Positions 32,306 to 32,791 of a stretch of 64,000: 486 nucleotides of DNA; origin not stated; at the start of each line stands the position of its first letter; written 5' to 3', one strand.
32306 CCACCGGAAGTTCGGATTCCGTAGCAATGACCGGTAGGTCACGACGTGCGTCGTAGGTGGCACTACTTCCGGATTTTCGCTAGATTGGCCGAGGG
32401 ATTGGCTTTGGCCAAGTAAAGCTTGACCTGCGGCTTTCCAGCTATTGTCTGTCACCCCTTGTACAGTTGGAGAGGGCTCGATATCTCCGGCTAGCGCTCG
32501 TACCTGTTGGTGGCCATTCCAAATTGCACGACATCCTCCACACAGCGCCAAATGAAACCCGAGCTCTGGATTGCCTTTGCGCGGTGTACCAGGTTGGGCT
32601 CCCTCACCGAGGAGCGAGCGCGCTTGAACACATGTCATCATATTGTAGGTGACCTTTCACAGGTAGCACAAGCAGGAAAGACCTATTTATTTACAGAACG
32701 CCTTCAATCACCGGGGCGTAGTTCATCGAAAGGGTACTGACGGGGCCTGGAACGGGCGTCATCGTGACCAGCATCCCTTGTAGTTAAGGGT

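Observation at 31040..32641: zf-HC2 anti-sigma-like N-terminus fused in frame to a 12-TM MFS transporter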

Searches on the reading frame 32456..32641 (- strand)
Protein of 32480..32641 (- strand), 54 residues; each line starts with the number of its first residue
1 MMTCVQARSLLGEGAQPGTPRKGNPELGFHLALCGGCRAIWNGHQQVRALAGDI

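Call 7: search_protein_families(library=pfam, proteins=[window:32480-32641:-], max_evalue=10)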
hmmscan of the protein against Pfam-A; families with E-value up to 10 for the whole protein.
seq(54 aa): 0 families

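Call 14: search_protein_families(library=pfam, alignment_id=A2, max_evalue=10)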
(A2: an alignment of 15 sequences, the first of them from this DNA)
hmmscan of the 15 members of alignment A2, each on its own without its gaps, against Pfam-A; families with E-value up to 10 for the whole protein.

A. member 1, seq(52 aa): 0 families

B. families by the number of members that match (of 15 scanned): 5 families
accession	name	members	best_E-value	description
PF13490.11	zf-HC2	4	0.051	Putative zinc-finger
PF24859.1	FdhE_central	1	0.017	FdhE, central domain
PF17938.6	TetR_C_29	1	0.04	Tetracyclin repressor-like, C-terminal domain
PF13453.11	Zn_ribbon_TFIIB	1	0.042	Transcription factor zinc-finger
PF03141.22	Methyltransf_29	1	0.14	Putative S-adenosyl-L-methionine-dependent methyltransferase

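Call 15: search_protein_families(library=ncbifam, alignment_id=A2, max_evalue=10)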
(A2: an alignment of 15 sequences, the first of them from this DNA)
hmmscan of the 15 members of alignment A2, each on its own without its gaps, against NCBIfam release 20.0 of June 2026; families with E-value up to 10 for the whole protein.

A. member 1, seq(52 aa): 1 family
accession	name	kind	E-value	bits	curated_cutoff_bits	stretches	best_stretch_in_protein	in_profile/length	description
NF052368.1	antisigmaE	subfamily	3e-05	23.8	50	1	1-39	1-39/48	anti-sigma factor family protein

B. families by the number of members that match (of 15 scanned): 2 families
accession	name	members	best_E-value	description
NF052368.1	antisigmaE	15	3e-05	anti-sigma factor family protein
NF011412.0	PRK14839.1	1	0.12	di-trans,poly-cis-decaprenylcistransferase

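Call 16: search_solved_structures(query=A2, max_evalue=10, show_alignments=5)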
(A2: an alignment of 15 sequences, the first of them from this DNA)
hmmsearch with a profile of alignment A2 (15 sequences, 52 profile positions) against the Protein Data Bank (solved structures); distinct sequences matched with E-value up to 10: 2.
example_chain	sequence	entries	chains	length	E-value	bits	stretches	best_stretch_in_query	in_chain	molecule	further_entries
5eil_A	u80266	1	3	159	0.078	15.7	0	7-20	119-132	TRI-05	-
4gmr_A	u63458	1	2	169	0.63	12.8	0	7-20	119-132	OR266 DE NOVO PROTEIN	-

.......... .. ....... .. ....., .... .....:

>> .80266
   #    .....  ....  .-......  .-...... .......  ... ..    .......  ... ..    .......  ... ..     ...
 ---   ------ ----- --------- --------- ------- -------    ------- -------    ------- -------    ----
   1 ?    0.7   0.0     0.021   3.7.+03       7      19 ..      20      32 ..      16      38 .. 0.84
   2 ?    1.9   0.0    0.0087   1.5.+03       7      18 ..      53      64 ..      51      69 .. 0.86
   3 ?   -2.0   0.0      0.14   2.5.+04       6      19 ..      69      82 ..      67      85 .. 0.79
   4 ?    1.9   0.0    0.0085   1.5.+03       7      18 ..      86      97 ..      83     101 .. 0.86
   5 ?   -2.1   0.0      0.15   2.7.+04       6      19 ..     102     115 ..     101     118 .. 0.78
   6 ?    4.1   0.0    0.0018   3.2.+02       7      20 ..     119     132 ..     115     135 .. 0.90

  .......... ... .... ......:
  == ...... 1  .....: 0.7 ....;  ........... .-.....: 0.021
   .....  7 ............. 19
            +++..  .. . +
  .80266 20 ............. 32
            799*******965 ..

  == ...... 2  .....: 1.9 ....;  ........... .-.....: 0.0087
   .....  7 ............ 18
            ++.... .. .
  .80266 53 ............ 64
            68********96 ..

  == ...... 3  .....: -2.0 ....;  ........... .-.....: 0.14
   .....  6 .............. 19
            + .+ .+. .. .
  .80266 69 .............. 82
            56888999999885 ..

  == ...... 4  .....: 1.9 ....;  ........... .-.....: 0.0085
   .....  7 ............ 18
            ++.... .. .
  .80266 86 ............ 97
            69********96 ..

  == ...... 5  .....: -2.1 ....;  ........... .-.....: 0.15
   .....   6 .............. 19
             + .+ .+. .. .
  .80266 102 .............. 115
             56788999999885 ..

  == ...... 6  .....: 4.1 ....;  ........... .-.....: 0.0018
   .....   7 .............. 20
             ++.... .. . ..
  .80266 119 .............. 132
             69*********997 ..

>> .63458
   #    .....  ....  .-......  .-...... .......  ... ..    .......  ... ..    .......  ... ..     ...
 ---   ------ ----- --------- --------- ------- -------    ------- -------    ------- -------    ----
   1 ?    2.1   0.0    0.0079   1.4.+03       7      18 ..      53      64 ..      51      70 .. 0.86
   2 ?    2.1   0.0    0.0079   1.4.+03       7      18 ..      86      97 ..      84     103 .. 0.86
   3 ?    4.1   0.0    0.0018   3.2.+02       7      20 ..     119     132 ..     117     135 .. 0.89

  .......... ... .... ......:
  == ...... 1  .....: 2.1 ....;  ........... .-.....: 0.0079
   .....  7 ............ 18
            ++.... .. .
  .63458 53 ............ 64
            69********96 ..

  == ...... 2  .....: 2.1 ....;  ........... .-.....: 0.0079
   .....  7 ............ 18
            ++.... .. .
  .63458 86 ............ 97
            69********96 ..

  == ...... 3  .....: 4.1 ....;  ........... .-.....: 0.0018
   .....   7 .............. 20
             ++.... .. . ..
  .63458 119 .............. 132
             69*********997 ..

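Call 17: find_homologous_proteins(query=A2, max_evalue=10)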
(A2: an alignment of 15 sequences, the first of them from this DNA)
Query A2 (15 sequences): 31 candidates shared short words with the query, none scored E <= 10.

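Call 28: search_protein_representatives(alignment_id=A2)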
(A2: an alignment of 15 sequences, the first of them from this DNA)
Query: 15 sequences, 52 profile positions. Proteins with E-value up to 0.001 (for the whole library): 50; up to 1e-10: 2; up to 1e-30: 0. The best 50 are listed.
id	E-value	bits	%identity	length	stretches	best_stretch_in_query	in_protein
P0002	3.2e-21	90.6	-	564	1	1-50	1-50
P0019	4.6e-21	90.1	-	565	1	2-50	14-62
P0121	1.5e-08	50.0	-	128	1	2-45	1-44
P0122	1.1e-07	47.3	-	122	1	2-45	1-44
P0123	2.9e-07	45.9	-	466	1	2-40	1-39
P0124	3.6e-07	45.6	-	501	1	2-43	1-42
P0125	4.9e-07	45.2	-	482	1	2-46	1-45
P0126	8.2e-07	44.5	-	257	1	2-45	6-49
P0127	9.3e-07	44.3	-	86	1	2-43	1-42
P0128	9.6e-07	44.3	-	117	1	2-43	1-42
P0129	1.1e-06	44.1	-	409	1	2-46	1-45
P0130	1.4e-06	43.7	-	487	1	2-40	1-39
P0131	1.7e-06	43.5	-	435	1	2-40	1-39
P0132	2.5e-06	42.9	-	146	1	2-40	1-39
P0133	2.6e-06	42.9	-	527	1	2-45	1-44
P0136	4.4e-06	42.1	-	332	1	2-42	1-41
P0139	6.9e-06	41.5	-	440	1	2-44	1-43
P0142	9.4e-06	41.1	-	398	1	2-47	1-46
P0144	1.3e-05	40.7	-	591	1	2-43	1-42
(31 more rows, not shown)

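Call 37: search_solved_structures(query=A3, max_evalue=10, show_alignments=5)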
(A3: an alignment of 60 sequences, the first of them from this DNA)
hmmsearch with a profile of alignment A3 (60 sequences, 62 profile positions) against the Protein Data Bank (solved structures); distinct sequences matched with E-value up to 10: 8.
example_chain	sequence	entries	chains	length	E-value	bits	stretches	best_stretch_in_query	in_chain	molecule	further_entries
4gmr_A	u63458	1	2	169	0.008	19.2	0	6-21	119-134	OR266 DE NOVO PROTEIN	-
5eil_A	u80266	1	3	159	0.016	18.2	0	6-21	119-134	TRI-05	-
3hug_B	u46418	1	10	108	0.065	16.3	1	29-48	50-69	PROBABLE CONSERVED MEMBRANE PROTEIN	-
8rlz_A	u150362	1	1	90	0.24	14.5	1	22-44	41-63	Antisigma factor DdvA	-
9ltx_A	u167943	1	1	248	0.37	13.8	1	4-25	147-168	AbxO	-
5wuq_C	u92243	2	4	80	0.69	13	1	29-55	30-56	Anti-sigma-W factor RsiW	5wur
8zr0_A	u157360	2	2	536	1.2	12.2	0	4-21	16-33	Caseinolytic peptidase B protein homolog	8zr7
9o8u_C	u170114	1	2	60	9.8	9.3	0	31-45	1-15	1-methyl alkyl succinate synthase subunit MasC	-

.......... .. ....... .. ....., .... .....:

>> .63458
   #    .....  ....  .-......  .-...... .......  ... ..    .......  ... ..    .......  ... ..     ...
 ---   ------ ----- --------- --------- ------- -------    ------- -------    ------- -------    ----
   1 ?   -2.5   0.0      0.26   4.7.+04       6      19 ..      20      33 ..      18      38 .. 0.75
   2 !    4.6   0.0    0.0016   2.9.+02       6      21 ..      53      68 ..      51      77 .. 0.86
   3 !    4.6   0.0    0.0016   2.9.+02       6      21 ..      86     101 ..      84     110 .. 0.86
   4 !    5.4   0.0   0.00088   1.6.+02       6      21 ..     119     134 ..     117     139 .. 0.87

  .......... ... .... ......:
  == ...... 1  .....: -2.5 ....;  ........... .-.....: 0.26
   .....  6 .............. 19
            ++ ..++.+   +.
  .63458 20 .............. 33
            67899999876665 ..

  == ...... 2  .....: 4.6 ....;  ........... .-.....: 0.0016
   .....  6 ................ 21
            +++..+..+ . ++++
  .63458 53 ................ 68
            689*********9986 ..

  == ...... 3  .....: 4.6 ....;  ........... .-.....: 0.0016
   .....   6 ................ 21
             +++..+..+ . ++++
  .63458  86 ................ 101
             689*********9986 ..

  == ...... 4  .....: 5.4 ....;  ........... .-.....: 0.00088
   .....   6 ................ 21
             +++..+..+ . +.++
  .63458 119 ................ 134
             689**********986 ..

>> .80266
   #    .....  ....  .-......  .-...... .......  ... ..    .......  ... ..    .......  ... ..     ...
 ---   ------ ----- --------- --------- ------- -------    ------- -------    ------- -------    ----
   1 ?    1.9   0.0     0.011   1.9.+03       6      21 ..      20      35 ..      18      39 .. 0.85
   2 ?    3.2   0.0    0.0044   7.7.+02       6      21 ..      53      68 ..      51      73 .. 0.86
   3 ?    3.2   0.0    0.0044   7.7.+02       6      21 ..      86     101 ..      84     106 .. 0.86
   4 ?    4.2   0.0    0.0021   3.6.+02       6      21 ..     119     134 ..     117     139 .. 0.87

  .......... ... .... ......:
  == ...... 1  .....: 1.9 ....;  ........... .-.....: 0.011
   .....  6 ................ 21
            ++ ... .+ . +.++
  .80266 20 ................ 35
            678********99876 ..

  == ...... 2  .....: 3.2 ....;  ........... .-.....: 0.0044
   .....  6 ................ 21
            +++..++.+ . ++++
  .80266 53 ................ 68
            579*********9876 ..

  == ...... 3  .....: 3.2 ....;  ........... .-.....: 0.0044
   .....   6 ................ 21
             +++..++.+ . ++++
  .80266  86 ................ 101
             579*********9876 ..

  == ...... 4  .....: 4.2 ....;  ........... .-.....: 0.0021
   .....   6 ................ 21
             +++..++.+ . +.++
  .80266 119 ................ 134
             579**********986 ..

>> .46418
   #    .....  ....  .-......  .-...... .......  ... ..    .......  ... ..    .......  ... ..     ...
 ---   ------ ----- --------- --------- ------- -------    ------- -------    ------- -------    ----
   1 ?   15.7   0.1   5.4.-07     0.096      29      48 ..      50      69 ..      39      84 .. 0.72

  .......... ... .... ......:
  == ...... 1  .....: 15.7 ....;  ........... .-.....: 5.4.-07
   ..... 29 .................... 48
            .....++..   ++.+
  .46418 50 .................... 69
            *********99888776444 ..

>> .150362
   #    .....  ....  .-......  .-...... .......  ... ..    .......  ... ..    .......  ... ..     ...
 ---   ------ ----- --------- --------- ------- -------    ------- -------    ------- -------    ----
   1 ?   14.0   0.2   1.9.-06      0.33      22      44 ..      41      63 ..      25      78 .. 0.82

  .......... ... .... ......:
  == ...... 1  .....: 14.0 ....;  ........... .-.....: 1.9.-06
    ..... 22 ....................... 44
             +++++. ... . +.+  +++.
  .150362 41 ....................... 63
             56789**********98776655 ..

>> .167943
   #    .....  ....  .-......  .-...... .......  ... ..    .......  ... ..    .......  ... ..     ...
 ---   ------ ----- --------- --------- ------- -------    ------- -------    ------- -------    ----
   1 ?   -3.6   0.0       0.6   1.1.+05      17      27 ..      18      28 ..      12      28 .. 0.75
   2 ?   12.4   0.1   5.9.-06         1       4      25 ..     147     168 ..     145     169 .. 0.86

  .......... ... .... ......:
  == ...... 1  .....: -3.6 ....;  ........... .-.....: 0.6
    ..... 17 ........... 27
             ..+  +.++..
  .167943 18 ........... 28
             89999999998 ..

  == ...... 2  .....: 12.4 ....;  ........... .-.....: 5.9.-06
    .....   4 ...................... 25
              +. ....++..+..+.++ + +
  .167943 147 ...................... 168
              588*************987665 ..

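Call 38: search_protein_families(library=pfam, alignment_id=A3, max_evalue=10)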
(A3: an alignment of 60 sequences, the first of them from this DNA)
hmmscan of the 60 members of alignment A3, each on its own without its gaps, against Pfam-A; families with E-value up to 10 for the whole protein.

A. member 1, seq(62 aa): 0 families

B. families by the number of members that match (of 60 scanned): 19 families
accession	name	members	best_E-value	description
PF13490.11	zf-HC2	43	1.1e-06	Putative zinc-finger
PF13462.12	Thioredoxin_4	3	0.052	Thioredoxin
PF23547.1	Zn_ribbon_FGT1_1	2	0.041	FORGETTER1 first zinc ribbon domain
PF13453.11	Zn_ribbon_TFIIB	2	0.057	Transcription factor zinc-finger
PF13899.12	Thioredoxin_7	2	0.098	Thioredoxin-like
PF24859.1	FdhE_central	1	0.022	FdhE, central domain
PF17938.6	TetR_C_29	1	0.063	Tetracyclin repressor-like, C-terminal domain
PF23546.1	Zn_ribbon_TOP3B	1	0.084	DNA topoisomerase 3-beta zinc ribbon domain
PF14514.11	TetR_C_9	1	0.11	Tetracyclin repressor-like, C-terminal domain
PF10143.14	PhosphMutase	1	0.14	2,3-bisphosphoglycerate-independent phosphoglycerate mutase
PF24158.1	DUF7409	1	0.15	Domain of unknown function (DUF7409)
PF03141.22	Methyltransf_29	1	0.16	Putative S-adenosyl-L-methionine-dependent methyltransferase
PF13451.12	zf_Tbcl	1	0.16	Probable treble clef domain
PF00462.30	Glutaredoxin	1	0.16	Glutaredoxin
PF10375.14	GRAB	1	0.16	GRAB domain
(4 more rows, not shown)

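Call 39: find_encoding_contigs(protein=P0133, flank=5000, max_places=2)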
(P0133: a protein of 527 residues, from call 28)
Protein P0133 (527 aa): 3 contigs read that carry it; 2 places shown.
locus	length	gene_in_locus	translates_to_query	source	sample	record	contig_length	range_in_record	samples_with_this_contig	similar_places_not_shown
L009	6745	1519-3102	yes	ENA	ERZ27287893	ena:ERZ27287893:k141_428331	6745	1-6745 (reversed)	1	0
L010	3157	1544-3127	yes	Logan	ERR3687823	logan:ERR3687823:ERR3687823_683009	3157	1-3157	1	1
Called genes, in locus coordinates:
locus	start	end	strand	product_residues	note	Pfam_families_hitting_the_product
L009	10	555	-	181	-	-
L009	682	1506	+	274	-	PF00924:MS_channel_2nd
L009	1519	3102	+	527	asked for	PF03816:LytR_cpsA_psr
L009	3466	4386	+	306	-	PF13367:PrsW-protease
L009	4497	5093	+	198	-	-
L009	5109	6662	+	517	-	PF10459:Peptidase_S46 (faint), PF00089:Trypsin, PF13365:Trypsin_2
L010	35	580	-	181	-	-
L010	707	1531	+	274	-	PF00924:MS_channel_2nd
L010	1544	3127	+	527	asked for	PF03816:LytR_cpsA_psr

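Call 41: find_encoding_contigs(protein=P0129, flank=5000, max_places=2)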
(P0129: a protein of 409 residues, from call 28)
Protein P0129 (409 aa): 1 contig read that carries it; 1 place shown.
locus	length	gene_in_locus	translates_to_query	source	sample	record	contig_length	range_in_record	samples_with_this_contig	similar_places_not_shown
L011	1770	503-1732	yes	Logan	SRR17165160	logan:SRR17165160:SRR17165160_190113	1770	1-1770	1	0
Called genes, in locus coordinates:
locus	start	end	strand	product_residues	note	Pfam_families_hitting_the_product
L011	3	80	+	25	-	?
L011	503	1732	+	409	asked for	PF05489:Phage_tail_X (faint), PF01476:LysM, PF23457:LysM2_NFP (faint), PF01476:LysM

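Call 42: find_encoding_contigs(protein=P0124, flank=5000, max_places=2)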
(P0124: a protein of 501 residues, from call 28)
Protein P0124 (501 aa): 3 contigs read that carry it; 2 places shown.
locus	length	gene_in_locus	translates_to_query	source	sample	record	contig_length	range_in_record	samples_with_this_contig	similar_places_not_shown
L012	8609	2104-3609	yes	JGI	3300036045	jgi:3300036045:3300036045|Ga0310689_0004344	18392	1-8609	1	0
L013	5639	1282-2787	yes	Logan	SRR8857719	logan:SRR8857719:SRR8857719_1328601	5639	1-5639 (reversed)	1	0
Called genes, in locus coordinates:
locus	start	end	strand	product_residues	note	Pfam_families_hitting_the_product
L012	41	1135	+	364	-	-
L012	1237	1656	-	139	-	-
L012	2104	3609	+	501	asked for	PF03816:LytR_cpsA_psr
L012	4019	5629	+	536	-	PF08239:SH3_3, PF23795:SH3_YKFC_2nd (faint), PF06347:SH3_4, PF08239:SH3_3, PF00877:NLPC_P60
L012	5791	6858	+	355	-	PF00483:NTP_transferase, PF12804:NTP_transf_3, PF25084:LbH_EIF2B (faint)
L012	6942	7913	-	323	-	PF03320:FBPase_glpX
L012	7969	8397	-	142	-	-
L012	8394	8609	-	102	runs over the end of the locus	-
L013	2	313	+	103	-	?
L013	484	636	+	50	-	-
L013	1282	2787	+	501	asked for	PF03816:LytR_cpsA_psr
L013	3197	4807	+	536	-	PF08239:SH3_3, PF23795:SH3_YKFC_2nd (faint), PF06347:SH3_4, PF08239:SH3_3, PF00877:NLPC_P60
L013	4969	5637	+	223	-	?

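Call 45: predict_structure(alignment_id=A3)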
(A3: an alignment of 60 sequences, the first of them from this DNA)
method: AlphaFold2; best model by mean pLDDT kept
length: 62 residues; sequences in the alignment: 60
mean_pLDDT: 82.7   pTM: 0.63
mean pLDDT of the five models: 82.7, 82.0, 80.7, 80.6, 79.0
residues with pLDDT >= 90: 31; 70-90: 20; 50-70: 9; < 50: 2
segments of 3 or more residues with pLDDT < 50: none
pLDDT, mean of each block of 10 residues (from residue 1): 93 87 88 95 84 56 48
secondary structure, 60 per line:
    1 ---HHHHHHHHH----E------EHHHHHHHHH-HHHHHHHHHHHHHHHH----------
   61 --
elements in order: H4-12 H25-33 H35-50

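Call 49: fold_search(model_id=the predicted structure, library=pdb)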
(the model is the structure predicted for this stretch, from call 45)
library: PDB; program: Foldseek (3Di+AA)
matches with E <= 10: 5; with E <= 0.001: 0
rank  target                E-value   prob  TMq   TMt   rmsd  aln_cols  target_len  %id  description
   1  5wuq_D                5.2e-01  0.38  0.49  0.45   9.4        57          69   23  Crystal structure of SigW in complex with its anti-sigma RsiW, a zinc binding form (released 2017-03-29)
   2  2ofv_A                5.3e+00  0.04  0.28  0.08   7.4        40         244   25  crystal structure of aminoquinazoline 1 bound to Lck (released 2007-02-27)
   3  7ozf_AAA              7.1e+00  0.03  0.27  0.07   7.9        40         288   22  FGFR1 kinase domain (residues 458-765) with mutations C488A, C584S in complex with 19. (released 2021-12-01)
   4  7wct                  8.8e+00  0.02  0.27  0.06   7.8        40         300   30  Crystal structure of FGFR4 kinase domain with 7v (released 2022-03-30)
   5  3cly                  9.5e+00  0.01  0.26  0.08  11.5        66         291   14  Crystal Structure of FGF Receptor 2 (FGFR2) Kinase Domains Trapped in Trans-Phosphorylation Reaction (released 2009-02-03)

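Call 68: list_cluster_members(proteins=[P0144, P0123, P0139, P0008, P0018, P0023, P0003, P0012, P0142, P0136])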
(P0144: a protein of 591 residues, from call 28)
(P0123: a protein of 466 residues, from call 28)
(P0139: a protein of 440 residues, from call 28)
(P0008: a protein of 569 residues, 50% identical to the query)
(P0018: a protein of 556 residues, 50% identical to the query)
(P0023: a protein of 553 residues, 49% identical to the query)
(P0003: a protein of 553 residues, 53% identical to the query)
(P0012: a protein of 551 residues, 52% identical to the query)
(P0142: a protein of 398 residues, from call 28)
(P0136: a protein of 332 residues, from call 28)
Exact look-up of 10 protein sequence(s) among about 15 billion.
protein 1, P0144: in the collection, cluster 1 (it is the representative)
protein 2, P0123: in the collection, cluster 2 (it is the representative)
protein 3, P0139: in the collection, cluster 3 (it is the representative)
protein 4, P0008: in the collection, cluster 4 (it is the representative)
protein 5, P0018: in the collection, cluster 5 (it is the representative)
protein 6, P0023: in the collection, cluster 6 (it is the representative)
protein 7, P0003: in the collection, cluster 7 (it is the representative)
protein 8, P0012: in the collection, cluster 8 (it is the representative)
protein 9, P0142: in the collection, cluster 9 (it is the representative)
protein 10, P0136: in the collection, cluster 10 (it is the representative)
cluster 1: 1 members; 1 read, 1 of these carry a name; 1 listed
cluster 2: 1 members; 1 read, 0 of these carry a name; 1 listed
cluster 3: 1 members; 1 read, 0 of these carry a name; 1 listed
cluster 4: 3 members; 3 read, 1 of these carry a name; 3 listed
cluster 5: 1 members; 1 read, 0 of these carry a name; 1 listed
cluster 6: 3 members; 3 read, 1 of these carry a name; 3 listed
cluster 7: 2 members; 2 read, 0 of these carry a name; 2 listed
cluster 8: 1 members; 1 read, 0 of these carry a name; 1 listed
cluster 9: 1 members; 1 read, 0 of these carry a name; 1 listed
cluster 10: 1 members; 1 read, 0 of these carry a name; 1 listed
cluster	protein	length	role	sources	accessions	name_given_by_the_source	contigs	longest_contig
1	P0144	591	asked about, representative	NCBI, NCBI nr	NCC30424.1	MAG: hypothetical protein EOM24_00185 [Chloroflexia bacterium] | hypothetical protein [Chloroflexia bacterium]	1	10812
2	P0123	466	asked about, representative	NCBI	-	-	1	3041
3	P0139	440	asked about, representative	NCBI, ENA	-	-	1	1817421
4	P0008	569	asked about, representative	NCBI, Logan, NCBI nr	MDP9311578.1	MAG: MFS transporter [Chloroflexota bacterium] | MFS transporter [Chloroflexota bacterium]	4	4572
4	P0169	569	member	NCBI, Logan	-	-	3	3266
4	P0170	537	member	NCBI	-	-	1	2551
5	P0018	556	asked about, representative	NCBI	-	-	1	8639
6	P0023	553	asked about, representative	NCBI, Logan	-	-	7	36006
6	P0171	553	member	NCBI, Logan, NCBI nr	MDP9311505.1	MAG: MFS transporter [Chloroflexota bacterium] | MFS transporter [Chloroflexota bacterium]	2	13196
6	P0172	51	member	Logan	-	-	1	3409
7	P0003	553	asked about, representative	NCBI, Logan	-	-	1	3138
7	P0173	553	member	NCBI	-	-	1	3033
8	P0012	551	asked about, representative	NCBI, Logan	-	-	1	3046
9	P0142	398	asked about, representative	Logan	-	-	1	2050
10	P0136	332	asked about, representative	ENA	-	-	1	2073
